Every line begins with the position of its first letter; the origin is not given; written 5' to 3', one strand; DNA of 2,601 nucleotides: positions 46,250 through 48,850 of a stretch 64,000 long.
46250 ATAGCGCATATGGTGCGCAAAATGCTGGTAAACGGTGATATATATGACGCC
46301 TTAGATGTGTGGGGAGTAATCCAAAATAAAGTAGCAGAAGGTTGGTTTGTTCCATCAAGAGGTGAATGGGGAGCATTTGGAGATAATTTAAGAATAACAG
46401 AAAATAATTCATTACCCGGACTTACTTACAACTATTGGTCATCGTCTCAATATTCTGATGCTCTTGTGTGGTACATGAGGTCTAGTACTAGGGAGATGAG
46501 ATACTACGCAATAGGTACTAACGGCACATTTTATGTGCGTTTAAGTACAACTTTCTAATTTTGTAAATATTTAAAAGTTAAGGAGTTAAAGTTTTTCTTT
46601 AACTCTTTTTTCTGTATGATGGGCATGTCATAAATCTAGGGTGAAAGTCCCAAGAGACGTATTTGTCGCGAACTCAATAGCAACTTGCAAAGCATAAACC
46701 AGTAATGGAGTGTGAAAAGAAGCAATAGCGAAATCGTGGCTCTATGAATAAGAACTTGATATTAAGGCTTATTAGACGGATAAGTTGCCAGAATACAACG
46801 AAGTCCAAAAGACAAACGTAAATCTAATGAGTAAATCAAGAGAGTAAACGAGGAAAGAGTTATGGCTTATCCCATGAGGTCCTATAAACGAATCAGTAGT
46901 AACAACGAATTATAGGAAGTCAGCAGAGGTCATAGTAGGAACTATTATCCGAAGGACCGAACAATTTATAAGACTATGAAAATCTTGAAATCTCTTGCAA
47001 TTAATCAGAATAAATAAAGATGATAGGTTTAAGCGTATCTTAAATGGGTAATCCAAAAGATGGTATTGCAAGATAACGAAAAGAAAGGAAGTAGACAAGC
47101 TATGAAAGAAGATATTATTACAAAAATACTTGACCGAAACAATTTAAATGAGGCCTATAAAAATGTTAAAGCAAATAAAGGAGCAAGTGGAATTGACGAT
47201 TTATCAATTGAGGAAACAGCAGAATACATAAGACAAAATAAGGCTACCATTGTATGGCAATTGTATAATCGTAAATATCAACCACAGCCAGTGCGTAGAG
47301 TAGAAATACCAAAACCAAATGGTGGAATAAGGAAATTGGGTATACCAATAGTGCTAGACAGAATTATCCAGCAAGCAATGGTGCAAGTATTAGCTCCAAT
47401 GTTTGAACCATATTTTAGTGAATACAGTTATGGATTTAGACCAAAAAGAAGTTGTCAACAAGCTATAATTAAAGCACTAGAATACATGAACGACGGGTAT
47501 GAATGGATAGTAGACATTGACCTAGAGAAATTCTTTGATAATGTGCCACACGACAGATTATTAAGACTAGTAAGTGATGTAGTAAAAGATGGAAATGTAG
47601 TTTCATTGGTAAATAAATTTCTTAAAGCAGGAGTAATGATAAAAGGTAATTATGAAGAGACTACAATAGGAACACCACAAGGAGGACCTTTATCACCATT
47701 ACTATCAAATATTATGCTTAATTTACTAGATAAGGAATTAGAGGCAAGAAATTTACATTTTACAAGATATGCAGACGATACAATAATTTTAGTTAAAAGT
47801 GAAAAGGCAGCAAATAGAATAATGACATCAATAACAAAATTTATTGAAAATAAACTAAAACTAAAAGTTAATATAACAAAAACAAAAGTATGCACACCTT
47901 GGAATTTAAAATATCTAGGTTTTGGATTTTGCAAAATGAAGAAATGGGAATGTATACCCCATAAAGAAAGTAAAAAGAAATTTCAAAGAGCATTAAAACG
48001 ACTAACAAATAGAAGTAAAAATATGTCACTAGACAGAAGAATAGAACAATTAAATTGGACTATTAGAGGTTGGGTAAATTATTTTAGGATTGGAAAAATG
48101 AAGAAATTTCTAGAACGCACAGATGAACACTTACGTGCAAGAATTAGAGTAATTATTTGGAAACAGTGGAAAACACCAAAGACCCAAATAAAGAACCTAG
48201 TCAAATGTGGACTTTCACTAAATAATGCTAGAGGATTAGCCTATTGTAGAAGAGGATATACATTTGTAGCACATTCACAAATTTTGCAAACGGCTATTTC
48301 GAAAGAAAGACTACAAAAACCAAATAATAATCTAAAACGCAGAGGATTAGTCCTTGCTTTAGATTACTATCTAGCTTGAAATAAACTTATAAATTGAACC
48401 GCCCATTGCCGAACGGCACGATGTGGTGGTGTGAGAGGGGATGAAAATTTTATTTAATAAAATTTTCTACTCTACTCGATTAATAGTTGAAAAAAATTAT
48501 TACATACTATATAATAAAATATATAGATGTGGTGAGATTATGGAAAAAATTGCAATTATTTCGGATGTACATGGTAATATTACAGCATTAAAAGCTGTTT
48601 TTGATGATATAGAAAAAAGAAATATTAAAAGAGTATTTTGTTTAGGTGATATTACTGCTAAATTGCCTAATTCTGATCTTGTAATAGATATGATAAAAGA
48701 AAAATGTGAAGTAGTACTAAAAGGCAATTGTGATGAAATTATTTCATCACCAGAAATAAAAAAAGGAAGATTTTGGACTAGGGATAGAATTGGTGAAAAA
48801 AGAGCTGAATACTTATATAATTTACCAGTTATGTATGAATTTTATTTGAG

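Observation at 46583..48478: Group II intron with endonuclease-less RT/maturase, inserted immediately after an intrinsic terminator (class C behaviour)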

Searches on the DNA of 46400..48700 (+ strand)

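Call 7: search_rna_families(source=window, start=46400, end=48700, threshold=evalue, max_evalue=10, show_alignments=6)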
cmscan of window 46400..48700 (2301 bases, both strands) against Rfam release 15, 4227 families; matches with E-value up to 10: 4.
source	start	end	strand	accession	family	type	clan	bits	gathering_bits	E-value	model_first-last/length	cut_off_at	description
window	46696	46866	+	RF02001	group-II-D1D4-3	Intron;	CL00102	100.4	32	9.8e-21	1-170/170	no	Group II catalytic intron D1-D4-3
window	46889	46957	+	RF01998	group-II-D1D4-1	Intron;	CL00102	44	35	4.1e-06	1-84/84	no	Group II catalytic intron D1-D4-1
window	47919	47972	-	RF02181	ST7-AS2_1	Gene; lncRNA;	-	15.7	80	4.8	1-72/72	no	ST7 antisense RNA 2 conserved region 1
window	47974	48001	-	RF00066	U7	Gene; snRNA;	-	15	34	5.2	1-62/62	no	U7 small nuclear RNA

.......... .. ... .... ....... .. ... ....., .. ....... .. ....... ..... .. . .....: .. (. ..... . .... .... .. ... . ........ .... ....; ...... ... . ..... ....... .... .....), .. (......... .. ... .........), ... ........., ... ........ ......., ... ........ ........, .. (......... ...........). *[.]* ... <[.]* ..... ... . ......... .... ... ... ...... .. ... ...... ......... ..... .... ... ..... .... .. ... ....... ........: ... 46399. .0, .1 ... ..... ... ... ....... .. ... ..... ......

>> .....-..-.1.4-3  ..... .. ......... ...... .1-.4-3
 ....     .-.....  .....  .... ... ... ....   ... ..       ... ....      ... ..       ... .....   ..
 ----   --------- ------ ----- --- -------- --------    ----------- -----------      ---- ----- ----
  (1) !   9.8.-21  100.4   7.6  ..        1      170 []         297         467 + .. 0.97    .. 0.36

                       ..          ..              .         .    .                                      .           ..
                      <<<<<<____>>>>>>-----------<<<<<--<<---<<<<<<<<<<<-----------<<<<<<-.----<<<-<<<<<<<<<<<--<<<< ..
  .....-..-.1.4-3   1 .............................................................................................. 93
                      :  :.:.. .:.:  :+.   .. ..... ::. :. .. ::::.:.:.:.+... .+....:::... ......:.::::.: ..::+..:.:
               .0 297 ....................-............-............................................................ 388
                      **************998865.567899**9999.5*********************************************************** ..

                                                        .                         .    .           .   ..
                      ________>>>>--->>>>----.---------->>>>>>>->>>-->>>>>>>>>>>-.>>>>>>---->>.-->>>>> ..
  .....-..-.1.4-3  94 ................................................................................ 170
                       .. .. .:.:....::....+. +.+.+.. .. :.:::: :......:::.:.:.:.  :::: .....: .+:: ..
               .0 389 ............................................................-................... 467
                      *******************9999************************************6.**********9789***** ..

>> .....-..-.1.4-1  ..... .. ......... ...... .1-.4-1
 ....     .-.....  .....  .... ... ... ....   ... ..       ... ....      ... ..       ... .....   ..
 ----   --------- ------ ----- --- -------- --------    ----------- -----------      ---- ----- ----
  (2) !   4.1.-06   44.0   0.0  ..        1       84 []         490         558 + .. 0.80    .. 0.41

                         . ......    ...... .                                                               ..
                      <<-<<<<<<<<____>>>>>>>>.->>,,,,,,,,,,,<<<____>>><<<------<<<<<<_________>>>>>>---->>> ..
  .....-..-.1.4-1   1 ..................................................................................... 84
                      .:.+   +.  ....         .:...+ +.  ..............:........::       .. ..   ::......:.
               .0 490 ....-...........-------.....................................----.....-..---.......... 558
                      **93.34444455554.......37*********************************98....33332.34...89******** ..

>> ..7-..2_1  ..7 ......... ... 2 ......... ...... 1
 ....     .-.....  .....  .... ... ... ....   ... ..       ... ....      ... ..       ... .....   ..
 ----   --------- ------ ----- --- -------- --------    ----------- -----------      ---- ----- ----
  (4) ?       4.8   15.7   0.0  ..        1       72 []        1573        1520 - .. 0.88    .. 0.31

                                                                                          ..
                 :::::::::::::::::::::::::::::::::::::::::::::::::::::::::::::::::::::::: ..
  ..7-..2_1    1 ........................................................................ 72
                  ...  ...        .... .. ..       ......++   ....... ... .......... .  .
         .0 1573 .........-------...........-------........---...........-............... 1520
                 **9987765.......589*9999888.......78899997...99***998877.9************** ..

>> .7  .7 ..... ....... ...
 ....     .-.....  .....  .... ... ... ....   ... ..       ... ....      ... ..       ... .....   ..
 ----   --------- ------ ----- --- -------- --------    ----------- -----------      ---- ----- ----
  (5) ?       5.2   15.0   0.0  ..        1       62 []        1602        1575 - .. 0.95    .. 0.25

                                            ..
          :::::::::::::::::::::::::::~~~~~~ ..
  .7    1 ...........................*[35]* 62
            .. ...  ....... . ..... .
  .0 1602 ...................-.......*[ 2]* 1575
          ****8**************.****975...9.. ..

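Call 24: build_rna_model(alignment_id=A1, structure=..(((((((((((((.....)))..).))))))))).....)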
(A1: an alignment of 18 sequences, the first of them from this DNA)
Model R1 built from alignment A1 (18 sequences, 41 columns); structure: as given.
model positions 39; base pairs 13; branch points 0; effective number of sequences 9.4; information 1.4 bits per position. Calibrated on 0.2 Mb of random sequence (short: E-values are rough).
structure used (alignment columns):
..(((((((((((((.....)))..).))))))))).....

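Call 25: search_with_rna_model(model_id=R1, source=window, max_evalue=10, show_alignments=2)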
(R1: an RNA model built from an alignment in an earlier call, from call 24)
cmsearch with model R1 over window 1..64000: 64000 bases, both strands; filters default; matches with E-value up to 10: 1.
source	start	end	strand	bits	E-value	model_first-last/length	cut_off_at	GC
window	48396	48435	+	57.1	1.8e-15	1-39/39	no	0.62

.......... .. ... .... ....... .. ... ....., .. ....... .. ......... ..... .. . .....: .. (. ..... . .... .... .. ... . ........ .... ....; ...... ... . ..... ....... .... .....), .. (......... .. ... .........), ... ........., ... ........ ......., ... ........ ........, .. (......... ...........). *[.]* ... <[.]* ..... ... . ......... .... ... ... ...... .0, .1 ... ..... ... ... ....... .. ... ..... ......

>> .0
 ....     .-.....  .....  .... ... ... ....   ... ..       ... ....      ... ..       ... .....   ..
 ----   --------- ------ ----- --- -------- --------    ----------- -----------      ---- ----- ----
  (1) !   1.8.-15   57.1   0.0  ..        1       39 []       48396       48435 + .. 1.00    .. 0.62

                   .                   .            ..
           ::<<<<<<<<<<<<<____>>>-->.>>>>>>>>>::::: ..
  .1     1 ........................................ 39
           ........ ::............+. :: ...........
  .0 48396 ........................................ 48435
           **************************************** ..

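Call 26: search_rna_families(sources=[L018, L052, L010, L044, L012, L004], threshold=gathering)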
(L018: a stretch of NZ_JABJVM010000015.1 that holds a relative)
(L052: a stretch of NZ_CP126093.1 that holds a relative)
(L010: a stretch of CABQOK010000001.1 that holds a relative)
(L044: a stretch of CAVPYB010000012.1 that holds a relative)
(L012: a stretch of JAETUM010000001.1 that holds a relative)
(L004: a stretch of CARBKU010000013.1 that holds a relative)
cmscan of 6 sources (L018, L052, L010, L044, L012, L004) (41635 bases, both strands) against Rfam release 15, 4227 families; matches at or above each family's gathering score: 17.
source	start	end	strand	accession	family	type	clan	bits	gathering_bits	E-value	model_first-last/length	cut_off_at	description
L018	2572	2749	+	RF02001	group-II-D1D4-3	Intron;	CL00102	145.7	32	1.7e-30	1-170/170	no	Group II catalytic intron D1-D4-3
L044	4430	4598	+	RF02001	group-II-D1D4-3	Intron;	CL00102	127.5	32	4.5e-26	1-170/170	no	Group II catalytic intron D1-D4-3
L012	2546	2722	+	RF02001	group-II-D1D4-3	Intron;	CL00102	119.9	32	3.2e-24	1-170/170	no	Group II catalytic intron D1-D4-3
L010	2570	2741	+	RF02001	group-II-D1D4-3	Intron;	CL00102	119.7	32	3.6e-24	1-170/170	no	Group II catalytic intron D1-D4-3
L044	2548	2720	+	RF02001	group-II-D1D4-3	Intron;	CL00102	109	32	1.4e-21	1-170/170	no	Group II catalytic intron D1-D4-3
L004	795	962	+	RF02001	group-II-D1D4-3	Intron;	CL00102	96.9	32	1.2e-18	1-170/170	no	Group II catalytic intron D1-D4-3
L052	6740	6810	+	RF00005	tRNA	Gene; tRNA;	CL00001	71.9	29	6.2e-14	1-71/71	no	tRNA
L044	4635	4710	+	RF01998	group-II-D1D4-1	Intron;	CL00102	70.4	35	8.2e-11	1-84/84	no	Group II catalytic intron D1-D4-1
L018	2782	2874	+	RF01998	group-II-D1D4-1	Intron;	CL00102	55.2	35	2.2e-07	1-84/84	no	Group II catalytic intron D1-D4-1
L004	988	1061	+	RF01998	group-II-D1D4-1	Intron;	CL00102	52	35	1.2e-06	1-84/84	no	Group II catalytic intron D1-D4-1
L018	4280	4349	+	RF00029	Intron_gpII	Intron;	-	46.6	40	3.5e-06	1-77/77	no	Group II catalytic intron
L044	4896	4965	+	RF00029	Intron_gpII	Intron;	-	45.4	40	6.8e-06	1-77/77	no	Group II catalytic intron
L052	4262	4332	+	RF00029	Intron_gpII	Intron;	-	41.8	40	5.1e-05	1-77/77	no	Group II catalytic intron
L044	4273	4344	+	RF00029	Intron_gpII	Intron;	-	41.5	40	6.2e-05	1-77/77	no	Group II catalytic intron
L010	2764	2849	+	RF01998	group-II-D1D4-1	Intron;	CL00102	41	35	0.00035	1-84/84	no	Group II catalytic intron D1-D4-1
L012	2759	2837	+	RF01998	group-II-D1D4-1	Intron;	CL00102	40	35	0.00059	1-84/84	no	Group II catalytic intron D1-D4-1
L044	2723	2838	+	RF01998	group-II-D1D4-1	Intron;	CL00102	36.2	35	0.0043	1-84/84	no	Group II catalytic intron D1-D4-1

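Call 36: search_dna_similar(query=window:46614-48480:+, collection=plasmids, mode=distant, max_rows=10)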
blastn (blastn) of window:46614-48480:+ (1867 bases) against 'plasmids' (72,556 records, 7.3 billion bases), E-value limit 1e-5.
Records with a match: 69; places in all: 105; records where one place covers at least 80% of the query: 0.
Best place of each record, by identity: 80-90% 3; 60-80% 66.
By first word of the organism name: Clostridium 13; Enterococcus 12; Ligilactobacillus 11; Staphylococcus 10; Bacillus 9; Tetragenococcus 2; Peribacillus 1; Streptococcus 1; Roseburia 1; Lysinibacillus 1; and 8 more.
By predicted mobility (MOB-suite, as given by PLSDB): non-mobilizable 43; mobilizable 17; conjugative 9.
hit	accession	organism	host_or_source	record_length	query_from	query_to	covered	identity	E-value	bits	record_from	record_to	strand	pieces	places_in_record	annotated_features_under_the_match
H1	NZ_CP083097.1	Bacillus thuringiensis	whole organism,Biopesticide B401/B402 ...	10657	118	1579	78%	63.9%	5e-39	171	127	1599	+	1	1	ltrA: group II intron reverse transcriptase/maturase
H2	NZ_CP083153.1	Bacillus thuringiensis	whole organism,Biopesticide Agree WP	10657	118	1579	78%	63.9%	5e-39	171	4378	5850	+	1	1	ltrA: group II intron reverse transcriptase/maturase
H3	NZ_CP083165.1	Bacillus thuringiensis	whole organism,Biopesticide XenTari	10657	118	1579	78%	63.9%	5e-39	171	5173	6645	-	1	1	ltrA: group II intron reverse transcriptase/maturase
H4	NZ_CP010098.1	Bacillus thuringiensis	Dendrolimus sibericus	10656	118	1579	78%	63.9%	6e-38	167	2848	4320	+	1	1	ltrA: group II intron reverse transcriptase/maturase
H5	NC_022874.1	Bacillus thuringiensis YBT-1518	-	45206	660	1579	49%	65.4%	4e-40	175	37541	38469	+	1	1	none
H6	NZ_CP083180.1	Enterococcus faecium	Apis mellifera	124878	687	1558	47%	66.6%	2e-50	209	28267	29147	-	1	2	none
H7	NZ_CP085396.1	Peribacillus frigoritolerans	single cell,soil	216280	118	1244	44%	66.8%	7e-31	219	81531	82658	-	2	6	none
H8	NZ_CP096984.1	Clostridium felsineum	whole organism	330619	517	1338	44%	66.4%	5e-45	191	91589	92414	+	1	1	ltrA: group II intron reverse transcriptase/maturase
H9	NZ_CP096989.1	Clostridium felsineum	whole organism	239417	517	1338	44%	66.3%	2e-43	186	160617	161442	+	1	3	ltrA: group II intron reverse transcriptase/maturase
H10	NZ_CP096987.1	Clostridium felsineum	whole organism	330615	517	1338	44%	66.3%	7e-44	187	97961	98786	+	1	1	ltrA: group II intron reverse transcriptase/maturase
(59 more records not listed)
